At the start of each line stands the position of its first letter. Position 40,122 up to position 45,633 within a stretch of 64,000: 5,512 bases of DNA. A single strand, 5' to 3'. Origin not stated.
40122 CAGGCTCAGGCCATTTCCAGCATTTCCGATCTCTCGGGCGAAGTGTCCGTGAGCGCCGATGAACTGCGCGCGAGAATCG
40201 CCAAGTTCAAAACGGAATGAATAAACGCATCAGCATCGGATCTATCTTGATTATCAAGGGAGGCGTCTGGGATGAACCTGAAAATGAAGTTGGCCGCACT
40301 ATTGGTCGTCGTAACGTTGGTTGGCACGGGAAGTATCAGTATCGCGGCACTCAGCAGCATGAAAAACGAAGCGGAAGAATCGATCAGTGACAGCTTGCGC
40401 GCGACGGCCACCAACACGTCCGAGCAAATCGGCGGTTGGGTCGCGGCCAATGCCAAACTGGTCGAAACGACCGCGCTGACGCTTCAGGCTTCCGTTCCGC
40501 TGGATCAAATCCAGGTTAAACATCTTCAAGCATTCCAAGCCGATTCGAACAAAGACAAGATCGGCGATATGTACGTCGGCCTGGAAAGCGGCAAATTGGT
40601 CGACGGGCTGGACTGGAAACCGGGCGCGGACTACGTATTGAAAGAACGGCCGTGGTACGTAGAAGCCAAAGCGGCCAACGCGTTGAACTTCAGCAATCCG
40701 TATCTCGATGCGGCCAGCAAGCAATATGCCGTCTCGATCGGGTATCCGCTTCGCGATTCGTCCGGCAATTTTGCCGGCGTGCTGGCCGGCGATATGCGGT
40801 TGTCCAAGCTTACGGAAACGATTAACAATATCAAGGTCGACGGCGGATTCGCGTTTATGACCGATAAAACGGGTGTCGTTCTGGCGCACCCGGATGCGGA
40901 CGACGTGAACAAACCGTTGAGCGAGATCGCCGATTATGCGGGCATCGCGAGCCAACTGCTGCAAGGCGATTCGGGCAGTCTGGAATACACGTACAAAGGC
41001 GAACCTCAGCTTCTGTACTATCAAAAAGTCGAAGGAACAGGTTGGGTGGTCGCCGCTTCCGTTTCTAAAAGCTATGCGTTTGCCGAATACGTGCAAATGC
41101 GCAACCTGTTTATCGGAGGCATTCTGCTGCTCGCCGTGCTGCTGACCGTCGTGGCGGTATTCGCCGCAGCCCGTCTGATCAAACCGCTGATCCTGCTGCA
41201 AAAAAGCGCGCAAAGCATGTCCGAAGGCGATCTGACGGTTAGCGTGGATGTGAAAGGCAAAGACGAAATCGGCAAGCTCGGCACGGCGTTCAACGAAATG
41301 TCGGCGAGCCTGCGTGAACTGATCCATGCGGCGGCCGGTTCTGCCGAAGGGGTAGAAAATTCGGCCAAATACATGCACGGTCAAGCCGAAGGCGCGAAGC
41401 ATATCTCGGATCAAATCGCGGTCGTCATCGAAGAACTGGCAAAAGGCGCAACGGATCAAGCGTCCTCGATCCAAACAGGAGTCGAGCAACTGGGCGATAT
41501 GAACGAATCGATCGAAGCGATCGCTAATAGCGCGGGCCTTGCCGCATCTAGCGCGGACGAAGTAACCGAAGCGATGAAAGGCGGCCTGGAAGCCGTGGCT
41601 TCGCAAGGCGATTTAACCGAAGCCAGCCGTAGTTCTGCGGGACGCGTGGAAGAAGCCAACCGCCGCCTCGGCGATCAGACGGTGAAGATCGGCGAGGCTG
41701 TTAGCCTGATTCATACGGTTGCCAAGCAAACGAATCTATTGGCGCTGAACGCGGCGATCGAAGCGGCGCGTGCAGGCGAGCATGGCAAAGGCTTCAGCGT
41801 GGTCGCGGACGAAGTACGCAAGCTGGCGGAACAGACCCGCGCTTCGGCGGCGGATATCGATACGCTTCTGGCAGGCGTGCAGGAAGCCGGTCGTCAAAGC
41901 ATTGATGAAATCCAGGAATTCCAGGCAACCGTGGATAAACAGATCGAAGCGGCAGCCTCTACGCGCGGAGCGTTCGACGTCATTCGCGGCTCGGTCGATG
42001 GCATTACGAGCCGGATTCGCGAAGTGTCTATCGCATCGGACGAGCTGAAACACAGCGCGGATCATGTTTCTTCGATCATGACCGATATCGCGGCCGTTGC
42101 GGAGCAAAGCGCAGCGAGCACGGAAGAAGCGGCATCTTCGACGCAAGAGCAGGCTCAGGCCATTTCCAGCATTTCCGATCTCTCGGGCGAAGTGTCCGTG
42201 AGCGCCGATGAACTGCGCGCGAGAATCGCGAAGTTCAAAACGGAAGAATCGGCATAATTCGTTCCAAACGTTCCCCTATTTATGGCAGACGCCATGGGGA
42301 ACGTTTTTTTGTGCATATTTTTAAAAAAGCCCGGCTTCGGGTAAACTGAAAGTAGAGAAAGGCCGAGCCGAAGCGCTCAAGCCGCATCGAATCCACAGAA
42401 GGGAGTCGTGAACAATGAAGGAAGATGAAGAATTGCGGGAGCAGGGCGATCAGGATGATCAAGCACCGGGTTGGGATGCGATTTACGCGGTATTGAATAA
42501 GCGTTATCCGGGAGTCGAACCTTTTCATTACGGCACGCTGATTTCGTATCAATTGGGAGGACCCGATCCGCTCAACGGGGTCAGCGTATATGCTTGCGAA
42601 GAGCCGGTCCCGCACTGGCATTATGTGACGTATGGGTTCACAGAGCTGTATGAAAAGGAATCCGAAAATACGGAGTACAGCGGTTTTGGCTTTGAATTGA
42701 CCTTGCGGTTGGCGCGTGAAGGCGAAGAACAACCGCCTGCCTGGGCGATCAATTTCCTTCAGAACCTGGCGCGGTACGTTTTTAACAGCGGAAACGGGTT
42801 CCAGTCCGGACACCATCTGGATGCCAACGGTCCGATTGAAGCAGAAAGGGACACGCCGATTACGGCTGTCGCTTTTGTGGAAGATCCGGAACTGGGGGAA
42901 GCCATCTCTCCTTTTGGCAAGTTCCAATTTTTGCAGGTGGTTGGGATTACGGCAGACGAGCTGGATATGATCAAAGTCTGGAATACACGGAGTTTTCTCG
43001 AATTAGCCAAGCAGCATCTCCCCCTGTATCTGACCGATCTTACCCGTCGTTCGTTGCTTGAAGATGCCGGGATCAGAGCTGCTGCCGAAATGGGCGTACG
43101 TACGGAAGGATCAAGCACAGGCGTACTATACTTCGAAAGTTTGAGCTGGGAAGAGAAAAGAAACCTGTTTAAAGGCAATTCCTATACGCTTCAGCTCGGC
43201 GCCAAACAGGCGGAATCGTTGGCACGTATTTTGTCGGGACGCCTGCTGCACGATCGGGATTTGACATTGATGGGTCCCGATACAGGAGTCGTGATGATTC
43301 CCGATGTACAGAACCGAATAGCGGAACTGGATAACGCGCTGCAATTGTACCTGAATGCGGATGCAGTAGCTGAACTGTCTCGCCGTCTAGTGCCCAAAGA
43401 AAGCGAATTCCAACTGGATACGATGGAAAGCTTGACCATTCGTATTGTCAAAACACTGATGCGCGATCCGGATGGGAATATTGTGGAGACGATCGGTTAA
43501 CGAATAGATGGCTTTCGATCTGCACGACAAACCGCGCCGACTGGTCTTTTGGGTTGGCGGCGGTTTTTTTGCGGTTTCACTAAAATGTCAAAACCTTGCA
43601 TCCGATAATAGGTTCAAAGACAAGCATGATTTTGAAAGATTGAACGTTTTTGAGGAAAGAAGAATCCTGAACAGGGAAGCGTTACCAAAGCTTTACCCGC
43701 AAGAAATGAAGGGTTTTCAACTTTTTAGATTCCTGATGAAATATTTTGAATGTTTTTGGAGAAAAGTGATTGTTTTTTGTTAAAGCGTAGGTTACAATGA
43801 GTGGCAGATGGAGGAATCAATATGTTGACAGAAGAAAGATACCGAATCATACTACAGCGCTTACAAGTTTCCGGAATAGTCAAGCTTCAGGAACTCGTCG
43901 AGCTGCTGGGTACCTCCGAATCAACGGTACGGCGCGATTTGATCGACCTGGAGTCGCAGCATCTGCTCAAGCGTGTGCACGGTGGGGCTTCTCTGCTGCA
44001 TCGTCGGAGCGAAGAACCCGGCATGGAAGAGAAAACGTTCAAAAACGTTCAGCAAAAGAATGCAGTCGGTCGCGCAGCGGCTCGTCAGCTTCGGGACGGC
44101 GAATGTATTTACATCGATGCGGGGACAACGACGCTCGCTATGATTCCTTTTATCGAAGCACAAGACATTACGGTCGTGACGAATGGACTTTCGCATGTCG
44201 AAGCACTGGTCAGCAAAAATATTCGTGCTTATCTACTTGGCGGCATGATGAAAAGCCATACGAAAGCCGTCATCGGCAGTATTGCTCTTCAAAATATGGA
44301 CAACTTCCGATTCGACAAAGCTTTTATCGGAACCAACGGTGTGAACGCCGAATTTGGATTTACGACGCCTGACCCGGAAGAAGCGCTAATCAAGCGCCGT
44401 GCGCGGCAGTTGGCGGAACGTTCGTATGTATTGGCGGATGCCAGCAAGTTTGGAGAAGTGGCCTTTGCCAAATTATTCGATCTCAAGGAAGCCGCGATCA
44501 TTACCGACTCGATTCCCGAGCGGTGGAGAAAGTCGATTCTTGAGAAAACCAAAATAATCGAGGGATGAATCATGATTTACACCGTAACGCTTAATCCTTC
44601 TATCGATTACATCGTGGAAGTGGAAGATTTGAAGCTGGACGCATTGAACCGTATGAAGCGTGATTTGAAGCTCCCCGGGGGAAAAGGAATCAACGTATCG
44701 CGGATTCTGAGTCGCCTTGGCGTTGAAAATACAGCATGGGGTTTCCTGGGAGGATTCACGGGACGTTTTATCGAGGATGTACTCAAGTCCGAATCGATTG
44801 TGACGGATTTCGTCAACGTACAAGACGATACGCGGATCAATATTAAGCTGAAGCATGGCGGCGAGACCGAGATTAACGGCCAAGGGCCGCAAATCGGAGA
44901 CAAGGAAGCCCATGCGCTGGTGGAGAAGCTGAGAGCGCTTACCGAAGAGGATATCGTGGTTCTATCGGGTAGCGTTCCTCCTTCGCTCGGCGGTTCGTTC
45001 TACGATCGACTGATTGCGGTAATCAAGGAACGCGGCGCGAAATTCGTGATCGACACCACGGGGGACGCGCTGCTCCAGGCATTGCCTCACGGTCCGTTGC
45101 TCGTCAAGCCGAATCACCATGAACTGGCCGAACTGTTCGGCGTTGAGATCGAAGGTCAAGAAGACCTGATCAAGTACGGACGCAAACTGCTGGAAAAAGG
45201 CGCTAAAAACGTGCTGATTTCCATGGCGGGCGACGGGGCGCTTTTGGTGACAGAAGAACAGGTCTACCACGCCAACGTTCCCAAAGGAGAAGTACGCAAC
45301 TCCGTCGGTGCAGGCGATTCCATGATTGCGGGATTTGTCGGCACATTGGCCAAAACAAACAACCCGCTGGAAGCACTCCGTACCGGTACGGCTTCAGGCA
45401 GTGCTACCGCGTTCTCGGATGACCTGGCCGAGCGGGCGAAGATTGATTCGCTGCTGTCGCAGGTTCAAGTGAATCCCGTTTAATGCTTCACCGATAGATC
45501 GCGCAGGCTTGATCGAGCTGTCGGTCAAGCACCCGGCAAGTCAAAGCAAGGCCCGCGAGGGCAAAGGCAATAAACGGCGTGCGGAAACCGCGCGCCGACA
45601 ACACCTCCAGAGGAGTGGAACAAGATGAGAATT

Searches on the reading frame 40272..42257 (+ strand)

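Call 16: search_protein_families(library=pfam, proteins=[window:40272-42257:+], max_evalue=0.00001)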
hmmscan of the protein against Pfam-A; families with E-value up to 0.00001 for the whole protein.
window:40272-42257:+ (661 aa): 5 families
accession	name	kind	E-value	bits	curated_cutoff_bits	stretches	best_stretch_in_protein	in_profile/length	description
PF00015.26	MCPsignal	-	9e-36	123.7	34.6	1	461-609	23-171/172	Methyl-accepting chemotaxis protein (MCP) signalling domain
PF02743.24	dCache_1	-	8.4e-30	104.5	45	1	33-262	2-239/240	Cache domain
PF00672.30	HAMP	-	2e-15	57.2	25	1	298-349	2-53/53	HAMP domain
PF22673.2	MCP-like_PDC_1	-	5.3e-10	40.1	27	1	96-182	30-113/113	Methyl-accepting chemotaxis protein-like, first PDC sensor domain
PF17201.10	Cache_3-Cache_2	-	1.6e-09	37.9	27.7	1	158-271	165-291/299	Cache 3/Cache 2 fusion domain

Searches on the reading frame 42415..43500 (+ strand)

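Call 16: search_protein_families(library=pfam, proteins=[window:42415-43500:+], max_evalue=0.00001)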
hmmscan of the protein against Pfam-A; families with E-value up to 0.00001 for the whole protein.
window:42415-43500:+ (361 aa): 1 family
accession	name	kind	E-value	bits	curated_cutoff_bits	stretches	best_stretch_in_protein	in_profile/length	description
PF05076.18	SUFU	-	7.2e-44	150.1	25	1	49-212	1-172/172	Suppressor of fused protein (SUFU)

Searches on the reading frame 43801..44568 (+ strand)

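Call 16: search_protein_families(library=pfam, proteins=[window:43801-44568:+], max_evalue=0.00001)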
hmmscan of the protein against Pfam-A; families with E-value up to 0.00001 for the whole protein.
window:43801-44568:+ (255 aa): 2 families
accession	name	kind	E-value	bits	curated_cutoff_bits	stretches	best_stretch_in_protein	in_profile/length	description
PF00455.28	DeoRC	-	7.1e-49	166.3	31.8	1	82-237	2-160/160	DeoR C terminal sensor domain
PF08220.18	HTH_DeoR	-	1.4e-16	60.4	21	1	13-68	1-56/57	DeoR-like helix-turn-helix domain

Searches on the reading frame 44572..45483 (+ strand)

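Call 16: search_protein_families(library=pfam, proteins=[window:44572-45483:+], max_evalue=0.00001)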
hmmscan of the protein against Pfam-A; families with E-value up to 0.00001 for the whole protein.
window:44572-45483:+ (303 aa): 2 families
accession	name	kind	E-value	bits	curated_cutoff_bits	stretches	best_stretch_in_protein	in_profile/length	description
PF00294.29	PfkB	-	2.7e-57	194.8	25.8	1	10-280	6-290/302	pfkB family carbohydrate kinase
PF08543.17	Phos_pyr_kin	-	2.2e-10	40.8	27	1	153-273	98-225/246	Phosphomethylpyrimidine kinase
